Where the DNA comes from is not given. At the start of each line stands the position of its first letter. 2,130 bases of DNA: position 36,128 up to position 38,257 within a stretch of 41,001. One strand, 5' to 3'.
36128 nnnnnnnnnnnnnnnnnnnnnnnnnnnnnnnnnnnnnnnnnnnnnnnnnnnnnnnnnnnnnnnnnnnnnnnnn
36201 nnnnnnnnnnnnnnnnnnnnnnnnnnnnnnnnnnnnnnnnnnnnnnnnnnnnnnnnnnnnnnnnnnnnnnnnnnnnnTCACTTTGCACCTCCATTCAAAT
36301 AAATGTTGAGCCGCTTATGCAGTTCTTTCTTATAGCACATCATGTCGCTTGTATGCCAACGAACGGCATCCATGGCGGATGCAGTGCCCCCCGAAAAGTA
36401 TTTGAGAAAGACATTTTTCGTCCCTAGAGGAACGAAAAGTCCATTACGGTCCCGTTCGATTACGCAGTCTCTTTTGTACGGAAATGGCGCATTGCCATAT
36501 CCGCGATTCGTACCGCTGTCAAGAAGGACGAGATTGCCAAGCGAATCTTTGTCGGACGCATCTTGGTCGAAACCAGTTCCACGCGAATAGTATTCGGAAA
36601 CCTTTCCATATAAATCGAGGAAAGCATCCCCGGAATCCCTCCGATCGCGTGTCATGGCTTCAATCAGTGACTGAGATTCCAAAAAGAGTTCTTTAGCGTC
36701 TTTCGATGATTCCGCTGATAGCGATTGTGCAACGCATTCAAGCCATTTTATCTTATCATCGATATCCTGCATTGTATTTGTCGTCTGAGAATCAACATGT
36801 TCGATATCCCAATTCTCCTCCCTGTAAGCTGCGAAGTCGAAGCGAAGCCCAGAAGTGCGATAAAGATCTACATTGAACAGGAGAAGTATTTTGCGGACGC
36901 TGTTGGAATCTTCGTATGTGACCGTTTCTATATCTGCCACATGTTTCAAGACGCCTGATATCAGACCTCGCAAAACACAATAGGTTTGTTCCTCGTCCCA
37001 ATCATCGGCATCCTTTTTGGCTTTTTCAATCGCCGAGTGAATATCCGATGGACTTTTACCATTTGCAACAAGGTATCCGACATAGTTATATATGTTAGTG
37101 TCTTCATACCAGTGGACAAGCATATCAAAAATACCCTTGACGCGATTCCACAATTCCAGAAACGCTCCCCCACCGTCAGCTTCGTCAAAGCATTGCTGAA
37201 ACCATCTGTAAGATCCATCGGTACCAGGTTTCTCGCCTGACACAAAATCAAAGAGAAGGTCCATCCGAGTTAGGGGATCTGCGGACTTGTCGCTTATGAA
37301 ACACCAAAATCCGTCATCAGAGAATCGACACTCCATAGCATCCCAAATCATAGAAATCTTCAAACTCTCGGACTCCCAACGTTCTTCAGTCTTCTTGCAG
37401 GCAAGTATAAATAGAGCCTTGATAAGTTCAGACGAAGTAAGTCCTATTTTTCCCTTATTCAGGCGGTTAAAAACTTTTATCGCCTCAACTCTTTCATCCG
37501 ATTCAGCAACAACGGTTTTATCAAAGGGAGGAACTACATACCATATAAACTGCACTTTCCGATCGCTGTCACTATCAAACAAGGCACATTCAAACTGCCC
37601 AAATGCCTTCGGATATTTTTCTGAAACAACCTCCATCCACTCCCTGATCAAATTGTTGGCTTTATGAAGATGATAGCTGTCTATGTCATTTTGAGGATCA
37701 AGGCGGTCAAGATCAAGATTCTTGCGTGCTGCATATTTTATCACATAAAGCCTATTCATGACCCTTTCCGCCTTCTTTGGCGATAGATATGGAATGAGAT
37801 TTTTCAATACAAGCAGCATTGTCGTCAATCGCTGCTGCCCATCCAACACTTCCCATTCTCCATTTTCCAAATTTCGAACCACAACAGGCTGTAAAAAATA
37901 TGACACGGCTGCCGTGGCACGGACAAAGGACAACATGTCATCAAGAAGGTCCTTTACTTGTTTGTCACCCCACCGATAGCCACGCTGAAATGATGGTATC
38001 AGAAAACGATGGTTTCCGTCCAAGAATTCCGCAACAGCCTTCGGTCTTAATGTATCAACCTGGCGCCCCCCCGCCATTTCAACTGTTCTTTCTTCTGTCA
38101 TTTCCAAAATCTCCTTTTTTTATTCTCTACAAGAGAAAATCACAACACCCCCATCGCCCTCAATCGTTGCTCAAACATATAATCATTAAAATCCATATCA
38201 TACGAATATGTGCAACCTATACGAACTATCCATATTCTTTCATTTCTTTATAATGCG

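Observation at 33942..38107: A translationally coupled pair of divergent DUF262 proteins is a candidate modification-dependent restriction or defence module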

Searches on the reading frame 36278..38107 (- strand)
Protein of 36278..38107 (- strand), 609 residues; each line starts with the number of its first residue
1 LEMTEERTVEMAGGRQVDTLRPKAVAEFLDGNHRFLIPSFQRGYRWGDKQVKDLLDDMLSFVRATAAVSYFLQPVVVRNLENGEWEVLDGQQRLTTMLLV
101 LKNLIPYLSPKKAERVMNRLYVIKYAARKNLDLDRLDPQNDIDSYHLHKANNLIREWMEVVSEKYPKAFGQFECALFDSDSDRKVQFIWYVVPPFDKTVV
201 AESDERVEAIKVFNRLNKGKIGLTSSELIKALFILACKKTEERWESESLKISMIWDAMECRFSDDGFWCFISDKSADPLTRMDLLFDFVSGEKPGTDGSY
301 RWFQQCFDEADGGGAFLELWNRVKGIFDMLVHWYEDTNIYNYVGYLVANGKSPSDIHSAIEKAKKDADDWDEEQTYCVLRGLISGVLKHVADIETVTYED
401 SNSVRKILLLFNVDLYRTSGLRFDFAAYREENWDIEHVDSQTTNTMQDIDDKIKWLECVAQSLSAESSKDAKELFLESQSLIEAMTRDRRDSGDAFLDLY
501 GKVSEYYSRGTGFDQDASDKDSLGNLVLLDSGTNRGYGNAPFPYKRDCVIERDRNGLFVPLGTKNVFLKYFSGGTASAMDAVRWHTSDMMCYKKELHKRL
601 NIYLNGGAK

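Call 4: search_protein_families(library=pfam, proteins=[window:36278-38107:-], max_evalue=0.01)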
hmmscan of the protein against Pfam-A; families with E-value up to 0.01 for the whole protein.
window:36278-38107:- (609 aa): 2 families
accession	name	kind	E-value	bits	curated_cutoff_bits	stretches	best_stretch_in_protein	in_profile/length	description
PF03235.19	GmrSD_N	-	2.3e-32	113.2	33.2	1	26-233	2-198/199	GmrSD restriction endonuclease, N-terminal domain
PF07510.16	GmrSD_C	-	5.1e-05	23.6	23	1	514-547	71-104/138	GmrSD restriction endonucleases, C-terminal domain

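Call 5: search_protein_families(library=padloc, proteins=[window:36278-38107:-], max_evalue=0.01)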
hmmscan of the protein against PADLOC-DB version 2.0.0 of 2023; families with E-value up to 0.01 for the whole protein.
window:36278-38107:- (609 aa): 33 families (the best 25 are shown)
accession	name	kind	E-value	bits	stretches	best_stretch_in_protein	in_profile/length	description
PDLC04154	HEC-06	-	3.3e-25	86.8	1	22-272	11-278/569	-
PDLC04157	HEC-06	-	3.7e-22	76.7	1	26-246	15-250/558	-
PDLC02687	Orf5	-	5.5e-22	76.2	1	23-268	6-268/543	Orf5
PDLC04155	HEC-06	-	9.1e-22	75.2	1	23-109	10-95/562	-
PDLC02695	Orf5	-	1.9e-21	74.1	1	23-106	8-100/601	Orf5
PDLC02693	Orf5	-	1.1e-20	72.1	1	27-266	1-239/543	Orf5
PDLC02700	Orf5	-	5.2e-20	69.7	1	25-141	3-119/555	Orf5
PDLC02701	Orf5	-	5.7e-17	59.4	1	30-114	15-109/596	Orf5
PDLC02686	Orf5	-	6.9e-15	52.5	1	31-120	17-112/566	Orf5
PDLC02792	SspE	-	1.3e-13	48.2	1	21-107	9-113/771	SspE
PDLC02691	Orf5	-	2.7e-10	37.5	1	27-107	12-93/579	Orf5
PDLC04151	HEC-05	-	9.1e-10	35.9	2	84-114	113-143/600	-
PDLC02699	Orf5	-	1.1e-09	35.6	1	35-107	1-69/530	Orf5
PDLC02690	Orf5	-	1.6e-09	35.2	1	27-240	2-219/531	Orf5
PDLC02786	SspE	-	1.9e-09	34.4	1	33-115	22-116/766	SspE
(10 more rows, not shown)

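Call 6: search_protein_families(library=ncbifam, proteins=[window:36278-38107:-], max_evalue=0.01)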
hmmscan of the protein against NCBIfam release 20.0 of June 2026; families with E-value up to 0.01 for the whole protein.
window:36278-38107:- (609 aa): 1 family
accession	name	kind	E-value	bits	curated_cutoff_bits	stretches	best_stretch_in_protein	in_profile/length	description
NF045977.1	MAG0770_fam_LP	subfamily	0.0025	17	100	1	53-168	160-275/377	MAG0770 family lipoprotein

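Call 17: find_homologous_proteins(query=window:36278-38107:-)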
Query window:36278-38107:- (609 aa): 4368 proteins with E <= 0.001 among 8000 candidates; the best 120 are listed.
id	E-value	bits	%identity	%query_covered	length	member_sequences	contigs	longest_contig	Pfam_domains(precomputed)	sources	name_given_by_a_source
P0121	0.0e+0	1306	94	100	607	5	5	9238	PF03235.20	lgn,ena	-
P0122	0.0e+0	1304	93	100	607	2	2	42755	PF03235.20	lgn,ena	-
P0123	0.0e+0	1263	91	100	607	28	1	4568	PF07510.17,PF03235.20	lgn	-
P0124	0.0e+0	1193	85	100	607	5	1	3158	PF03235.20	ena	-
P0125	0.0e+0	1175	84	100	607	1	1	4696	PF07510.17,PF03235.20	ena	-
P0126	0.0e+0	1171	84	100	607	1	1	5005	PF03235.20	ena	-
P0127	0.0e+0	1170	84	100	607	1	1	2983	PF03235.20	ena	-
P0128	0.0e+0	1164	83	100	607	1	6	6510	PF03235.20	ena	-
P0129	0.0e+0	1159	83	100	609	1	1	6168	PF07510.17,PF03235.20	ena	-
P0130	0.0e+0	1134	82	100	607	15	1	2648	PF03235.20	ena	-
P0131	8.9e-295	997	83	86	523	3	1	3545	PF07510.17,PF03235.20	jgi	-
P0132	1.8e-283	960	78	73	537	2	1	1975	PF07510.17,PF03235.20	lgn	-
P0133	5.0e-276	935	82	82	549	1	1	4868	PF03235.20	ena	-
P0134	5.2e-246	836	100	59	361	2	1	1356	PF07510.17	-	-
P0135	5.7e-217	740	57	97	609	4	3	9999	PF03235.20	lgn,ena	-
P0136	2.9e-215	734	57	97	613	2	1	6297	PF03235.20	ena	-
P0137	4.4e-175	602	49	97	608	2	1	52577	PF03235.20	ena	-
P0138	1.1e-161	557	47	97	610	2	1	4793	PF07510.17,PF03235.20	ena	-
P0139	5.4e-143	496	44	96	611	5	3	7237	PF03235.20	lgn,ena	-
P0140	4.2e-142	493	42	96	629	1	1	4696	PF03235.20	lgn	-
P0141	2.1e-140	487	44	96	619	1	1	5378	PF03235.20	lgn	-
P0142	1.4e-138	481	42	96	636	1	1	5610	PF03235.20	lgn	-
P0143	3.7e-138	480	42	96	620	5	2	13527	PF03235.20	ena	-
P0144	4.9e-134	466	41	97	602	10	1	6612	PF03235.20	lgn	-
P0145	1.2e-133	465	41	97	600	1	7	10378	PF03235.20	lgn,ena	-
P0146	1.6e-133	464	42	97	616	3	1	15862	PF03235.20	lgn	-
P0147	4.3e-133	463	42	96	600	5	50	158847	PF03235.20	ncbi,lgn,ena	-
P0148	4.5e-133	463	40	97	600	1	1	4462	PF03235.20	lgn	-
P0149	3.0e-132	460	41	97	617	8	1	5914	PF03235.20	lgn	-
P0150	6.0e-132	459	43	97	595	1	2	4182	PF03235.20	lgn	-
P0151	4.8e-131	456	41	97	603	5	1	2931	PF03235.20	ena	-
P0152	1.0e-130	455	42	97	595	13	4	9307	PF03235.20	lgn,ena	-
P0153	9.9e-130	452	42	97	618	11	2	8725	PF03235.20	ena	-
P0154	5.7e-128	446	42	96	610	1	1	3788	PF03235.20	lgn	-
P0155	6.8e-128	446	41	97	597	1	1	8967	PF03235.20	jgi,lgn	jgi:hypothetical protein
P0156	1.4e-127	445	40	97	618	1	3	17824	PF03235.20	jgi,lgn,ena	jgi:hypothetical protein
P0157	2.9e-126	440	41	97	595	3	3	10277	PF03235.20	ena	-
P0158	8.3e-126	439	39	96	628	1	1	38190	PF03235.20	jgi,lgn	jgi:uncharacterized protein with ParB-like and HNH nuclease domain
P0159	8.5e-126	439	41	97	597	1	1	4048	PF03235.20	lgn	-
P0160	5.2e-125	436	40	97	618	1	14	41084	PF03235.20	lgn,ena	-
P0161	8.1e-125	436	40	98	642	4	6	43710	PF03235.20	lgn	-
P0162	8.8e-125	435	40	97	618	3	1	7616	PF03235.20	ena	-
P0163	1.6e-124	435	41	95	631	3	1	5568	PF07510.17,PF03235.20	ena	-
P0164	2.0e-123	431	42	95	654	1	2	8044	PF03235.20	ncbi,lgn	-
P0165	4.3e-123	430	40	95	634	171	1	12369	PF07510.17,PF03235.20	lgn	-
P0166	5.9e-123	429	38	98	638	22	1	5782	PF03235.20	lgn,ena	-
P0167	2.5e-122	427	42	94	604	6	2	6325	PF03235.20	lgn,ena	-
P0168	3.5e-122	427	41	97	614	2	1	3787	PF03235.20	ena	-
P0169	3.5e-122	427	40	95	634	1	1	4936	PF03235.20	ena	-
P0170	3.9e-122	427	41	95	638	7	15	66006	PF03235.20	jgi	jgi:hypothetical protein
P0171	4.4e-122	427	40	98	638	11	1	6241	PF03235.20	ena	-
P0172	7.2e-122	426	40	95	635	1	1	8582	PF07510.17,PF03235.20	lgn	-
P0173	7.3e-122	426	40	95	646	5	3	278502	PF03235.20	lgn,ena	-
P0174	1.1e-121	425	40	95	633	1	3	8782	PF03235.20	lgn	-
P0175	1.2e-121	425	40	98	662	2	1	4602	PF03235.20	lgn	-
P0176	1.5e-121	425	40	95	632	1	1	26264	PF03235.20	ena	-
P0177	1.6e-121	425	40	94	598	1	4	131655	PF03235.20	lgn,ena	-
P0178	1.8e-121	425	40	95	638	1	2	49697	PF03235.20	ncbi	-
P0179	2.6e-121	424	40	95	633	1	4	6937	PF03235.20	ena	-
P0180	2.7e-121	424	40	97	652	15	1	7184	PF03235.20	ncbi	-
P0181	3.6e-121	424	40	96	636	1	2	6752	PF03235.20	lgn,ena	-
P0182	3.7e-121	424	40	95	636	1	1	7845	PF07510.17,PF03235.20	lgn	-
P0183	4.5e-121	423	40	95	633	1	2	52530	PF03235.20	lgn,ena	-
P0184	5.5e-121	423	40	95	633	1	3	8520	PF03235.20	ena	-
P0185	6.1e-121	423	39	95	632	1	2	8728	PF07510.17,PF03235.20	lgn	-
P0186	6.8e-121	423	39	95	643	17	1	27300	PF03235.20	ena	-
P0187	7.9e-121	422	40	96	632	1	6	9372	PF03235.20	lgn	-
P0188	9.8e-121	422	40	95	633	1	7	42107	PF03235.20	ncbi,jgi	jgi:uncharacterized protein with ParB-like and HNH nuclease domain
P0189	1.0e-120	422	40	95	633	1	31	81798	PF03235.20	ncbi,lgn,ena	-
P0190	1.2e-120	422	40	95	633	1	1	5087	PF03235.20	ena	-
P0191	1.2e-120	422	40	95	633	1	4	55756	PF03235.20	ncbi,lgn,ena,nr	ncbi:MAG: DUF262 domain-containing protein [Bacteroidales bacterium]|nr:DUF262 domain-containing pro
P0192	1.8e-120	421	40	95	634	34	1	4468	PF03235.20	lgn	-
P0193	2.2e-120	421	40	96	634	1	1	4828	PF07510.17,PF03235.20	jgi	jgi:hypothetical protein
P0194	3.1e-120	420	40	97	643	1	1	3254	PF03235.20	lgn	-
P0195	3.2e-120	420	40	96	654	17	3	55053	PF03235.20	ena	-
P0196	3.4e-120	420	41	96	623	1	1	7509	PF07510.17,PF03235.20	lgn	-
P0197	3.6e-120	420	39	97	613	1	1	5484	PF03235.20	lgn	-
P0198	4.3e-120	420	39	95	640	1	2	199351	PF03235.20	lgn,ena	-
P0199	4.4e-120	420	40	95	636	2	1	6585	PF07510.17,PF03235.20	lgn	-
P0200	4.5e-120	420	41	95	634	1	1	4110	PF07510.17,PF03235.20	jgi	jgi:uncharacterized protein with ParB-like and HNH nuclease domain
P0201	5.1e-120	420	39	95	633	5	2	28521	PF03235.20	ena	-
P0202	6.0e-120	420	42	95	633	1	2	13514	PF07510.17,PF03235.20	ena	-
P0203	6.9e-120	419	40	95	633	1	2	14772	PF03235.20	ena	-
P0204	6.9e-120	419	40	96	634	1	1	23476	PF07510.17,PF03235.20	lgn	-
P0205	7.0e-120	419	40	95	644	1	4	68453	PF03235.20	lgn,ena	-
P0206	1.1e-119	419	41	95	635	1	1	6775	PF03235.20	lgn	-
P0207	1.3e-119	418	41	93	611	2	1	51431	PF07510.17,PF03235.20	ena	-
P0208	1.5e-119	418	40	95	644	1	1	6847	PF03235.20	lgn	-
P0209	1.7e-119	418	40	96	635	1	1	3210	PF07510.17,PF03235.20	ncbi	-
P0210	2.2e-119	418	40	95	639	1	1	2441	PF03235.20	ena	-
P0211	2.3e-119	418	42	95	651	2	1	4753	PF07510.17,PF03235.20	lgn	-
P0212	2.4e-119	418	40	95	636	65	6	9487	PF03235.20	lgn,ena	-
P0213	2.8e-119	417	40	95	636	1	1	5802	PF07510.17,PF03235.20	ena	-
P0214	3.1e-119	417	41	95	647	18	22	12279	PF03235.20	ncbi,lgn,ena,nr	ncbi:MAG: DUF262 domain-containing protein [Prevotella sp.]|nr:DUF262 domain-containing protein [Pre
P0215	4.1e-119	417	39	98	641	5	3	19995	PF03235.20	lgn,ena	-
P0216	4.2e-119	417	41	95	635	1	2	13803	PF03235.20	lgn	-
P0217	4.8e-119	417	40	95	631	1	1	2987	PF07510.17,PF03235.20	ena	-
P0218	5.2e-119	416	41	95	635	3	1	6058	PF03235.20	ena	-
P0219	6.1e-119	416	40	95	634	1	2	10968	PF07510.17,PF03235.20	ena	-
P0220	6.1e-119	416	42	95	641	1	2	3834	PF03235.20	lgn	-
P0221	7.0e-119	416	42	95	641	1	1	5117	PF03235.20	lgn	-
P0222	8.0e-119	416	40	95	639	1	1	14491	PF03235.20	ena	-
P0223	8.0e-119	416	41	95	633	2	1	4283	PF03235.20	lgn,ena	-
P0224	8.6e-119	416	41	94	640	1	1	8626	PF03235.20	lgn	-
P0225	1.1e-118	415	39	96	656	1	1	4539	PF03235.20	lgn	-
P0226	1.2e-118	415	41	95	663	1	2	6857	PF03235.20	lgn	-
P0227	1.2e-118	415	39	96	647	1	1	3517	PF03235.20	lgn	-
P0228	1.3e-118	415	41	95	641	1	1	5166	PF03235.20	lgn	-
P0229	1.3e-118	415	41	95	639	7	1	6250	PF03235.20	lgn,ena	-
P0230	1.4e-118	415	39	98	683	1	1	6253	PF03235.20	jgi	-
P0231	1.4e-118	415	41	95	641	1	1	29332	PF03235.20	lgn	-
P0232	1.5e-118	415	40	95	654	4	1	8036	PF03235.20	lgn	-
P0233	1.5e-118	415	41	95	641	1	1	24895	PF03235.20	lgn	-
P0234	1.6e-118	415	40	97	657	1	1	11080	PF03235.20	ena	-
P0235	1.7e-118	415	40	95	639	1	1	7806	PF03235.20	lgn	-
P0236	1.8e-118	415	41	94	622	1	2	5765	PF07510.17,PF03235.20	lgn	-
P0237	1.8e-118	415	39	95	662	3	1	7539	PF03235.20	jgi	-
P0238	1.8e-118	415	41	97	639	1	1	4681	PF03235.20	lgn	-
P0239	2.2e-118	414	41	95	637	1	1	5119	PF03235.20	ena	-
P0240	2.3e-118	414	41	95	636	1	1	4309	PF03235.20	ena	-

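Call 46: find_encoding_contigs(protein=P0122, flank=10000, max_places=4)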
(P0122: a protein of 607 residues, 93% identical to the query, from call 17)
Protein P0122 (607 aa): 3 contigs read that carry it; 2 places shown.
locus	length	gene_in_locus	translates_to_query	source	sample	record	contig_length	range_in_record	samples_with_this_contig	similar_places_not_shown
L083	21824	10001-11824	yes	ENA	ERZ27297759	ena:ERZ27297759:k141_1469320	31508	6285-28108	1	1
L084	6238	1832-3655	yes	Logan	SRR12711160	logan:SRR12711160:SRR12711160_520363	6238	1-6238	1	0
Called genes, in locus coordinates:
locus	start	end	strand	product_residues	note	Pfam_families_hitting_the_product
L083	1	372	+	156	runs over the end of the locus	-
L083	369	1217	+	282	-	PF03747:ADP_ribosyl_GH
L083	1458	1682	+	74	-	-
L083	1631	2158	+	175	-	-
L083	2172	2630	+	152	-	-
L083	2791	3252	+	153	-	-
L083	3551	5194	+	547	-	PF14281:PDDEXK_4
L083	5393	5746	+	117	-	-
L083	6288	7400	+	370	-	-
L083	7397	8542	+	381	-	-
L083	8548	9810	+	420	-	PF13203:DUF2201_N, PF09967:DUF2201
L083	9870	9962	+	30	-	-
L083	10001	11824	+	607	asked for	PF03235:GmrSD_N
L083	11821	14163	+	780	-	PF03235:GmrSD_N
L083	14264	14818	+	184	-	PF13091:PLDc_2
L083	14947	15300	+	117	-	-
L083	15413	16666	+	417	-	PF01261:AP_endonuc_2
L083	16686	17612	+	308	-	PF01261:AP_endonuc_2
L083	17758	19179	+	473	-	PF00149:Metallophos, PF12850:Metallophos_2 (faint)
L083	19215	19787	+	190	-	PF01227:GTP_cyclohydroI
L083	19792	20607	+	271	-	PF08543:Phos_pyr_kin, PF00294:PfkB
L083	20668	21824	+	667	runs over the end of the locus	PF14508:GH97_N, PF10566:Glyco_hydro_97, PF14509:GH97_C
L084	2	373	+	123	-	?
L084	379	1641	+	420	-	PF13203:DUF2201_N, PF09967:DUF2201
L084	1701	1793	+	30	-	-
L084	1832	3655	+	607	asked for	PF03235:GmrSD_N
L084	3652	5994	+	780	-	PF03235:GmrSD_N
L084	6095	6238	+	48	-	?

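Call 67: find_related_loci(query=A3, collection=genome_contigs, flank=5000)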
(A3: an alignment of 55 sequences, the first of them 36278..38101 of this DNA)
Query A3 (607 aa) in genome_contigs; peptide patterns used: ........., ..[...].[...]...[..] (x = any residue, [..] = any of these).
600 stretches matched a pattern (row limit reached: there are more); 483 encode a relative of the query (tblastn E <= 1e-3); the best 80 are kept; 80 distinct loci.
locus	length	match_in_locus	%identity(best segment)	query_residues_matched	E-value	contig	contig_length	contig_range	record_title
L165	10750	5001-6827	40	19-599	9e-131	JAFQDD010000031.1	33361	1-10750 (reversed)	MAG: Spirochaetaceae bacterium isolate RGIG1711 Goat_Cecum-2__c508658, whole genome shotgun sequence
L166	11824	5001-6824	40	20-595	5e-130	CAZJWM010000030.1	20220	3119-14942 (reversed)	MAG TPA_asm: uncultured Bacteroides sp. isolate SRP222552_co1_120 genome assembly, contig: NODE_1531_length_20220_cov_20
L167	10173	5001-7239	40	6-599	1e-129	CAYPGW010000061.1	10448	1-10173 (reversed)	MAG TPA_asm: uncultured Sangeribacter sp. isolate SRP199465_co1_430 genome assembly, contig: NODE_18448_length_10448_cov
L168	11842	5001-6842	41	20-599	2e-128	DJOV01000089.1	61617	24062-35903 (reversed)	MAG TPA_asm: Prevotella sp. UBA6429 UBA6429_contig_2228, whole genome shotgun sequence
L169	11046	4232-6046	41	20-596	3e-127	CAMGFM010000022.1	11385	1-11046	MAG: uncultured Prevotella sp. isolate SRR11551371_bin.45_metaWRAP_v1.3_MAG genome assembly, contig: ERZ11474010.2937, w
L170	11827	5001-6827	40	20-596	1e-115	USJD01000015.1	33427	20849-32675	uncultured Prevotella sp. isolate UMGS1762 genome assembly, contig: NODE_186_length_33427_cov_4.722042, whole genome sho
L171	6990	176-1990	36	14-599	2e-109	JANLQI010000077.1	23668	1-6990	MAG: Saprospiraceae bacterium isolate OTE_38_metabat_221 OTE_38_k141_3224023, whole genome shotgun sequence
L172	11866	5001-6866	36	16-599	6e-106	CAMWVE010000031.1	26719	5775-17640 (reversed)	MAG TPA_asm: uncultured Porphyromonadaceae bacterium isolate SRR14411332_bin.10_metawrap_v1.3_MAG genome assembly, conti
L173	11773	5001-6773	37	17-599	1e-104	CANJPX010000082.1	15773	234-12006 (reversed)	MAG: Bacteroidetes bacterium isolate RH-23may17-678 genome assembly, contig: RH-23may17-C28079, whole genome shotgun seq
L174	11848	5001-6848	36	14-602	3e-104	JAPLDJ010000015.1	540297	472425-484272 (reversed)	MAG: Bacteroidetes bacterium isolate LacPavin_0920_WC70_MAG_47_14 LacPavin_0920_WC70_scaffold_666819, whole genome shotg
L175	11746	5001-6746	32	16-602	2e-84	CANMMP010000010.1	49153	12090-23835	uncultured Pontibacter sp. isolate 903.fasta genome assembly, contig: NODE_10, whole genome shotgun sequence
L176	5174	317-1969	33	21-594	2e-82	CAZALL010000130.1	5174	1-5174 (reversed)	MAG TPA_asm: uncultured Treponema sp. isolate binchicken_co323_196 genome assembly, contig: NODE_18792_length_5174_cov_7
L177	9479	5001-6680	31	12-602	6e-81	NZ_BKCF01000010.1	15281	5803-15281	Patiriisocius marinistellae strain KK4 sequence10, whole genome shotgun sequence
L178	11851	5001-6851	39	20-599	3e-123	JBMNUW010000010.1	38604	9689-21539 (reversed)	MAG: Prevotella sp. isolate SBF912SR2HQ0091 scaffold_4143_c1, whole genome shotgun sequence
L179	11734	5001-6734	32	32-602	1e-80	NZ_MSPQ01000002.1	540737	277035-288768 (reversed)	Algoriphagus marinus strain am2 contig2, whole genome shotgun sequence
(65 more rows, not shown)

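Call 79: predict_structure(alignment_id=A3)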
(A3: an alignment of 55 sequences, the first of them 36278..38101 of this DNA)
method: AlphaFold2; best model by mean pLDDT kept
length: 607 residues; sequences in the alignment: 55
mean_pLDDT: 82.8   pTM: 0.68
mean pLDDT of the five models: 82.8, 81.5, 81.4, 81.0, 80.9
residues with pLDDT >= 90: 230; 70-90: 286; 50-70: 66; < 50: 25
segments of 3 or more residues with pLDDT < 50: 1-14, 195-201
pLDDT, mean of each block of 10 residues (from residue 1): 28 53 91 74 77 90 80 83 85 92 92 90 78 86 89 96 92 89 85 52 53 55 77 80 81 88 90 65 88 76 82 87 96 96 94 94 88 94 88 89 96 96 90 82 81 87 87 95 92 88 80 69 89 78 87 92 90 66 88 92 62
secondary structure, 60 per line:
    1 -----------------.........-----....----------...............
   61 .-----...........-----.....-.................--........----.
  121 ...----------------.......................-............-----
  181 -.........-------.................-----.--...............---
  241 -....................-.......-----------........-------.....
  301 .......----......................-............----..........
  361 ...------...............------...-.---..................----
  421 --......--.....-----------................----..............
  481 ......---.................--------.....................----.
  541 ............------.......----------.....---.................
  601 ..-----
elements in order: E18-22 H23-26 E32-35 H46-61 E67-77 E83-87 H89-105 H108-115 E120-123 H140-162 H164-175 E182-190 H198-214 H223-237 H242-261 H263-269 H281-288 H296-307 H312-333 H335-346 H351-363 H370-384 H399-416 H423-428 E431-435 H447-462 H467-486 H490-506 H515-519 E524-528 H529-535 H540-552 H559-565 H576-580 H584-602
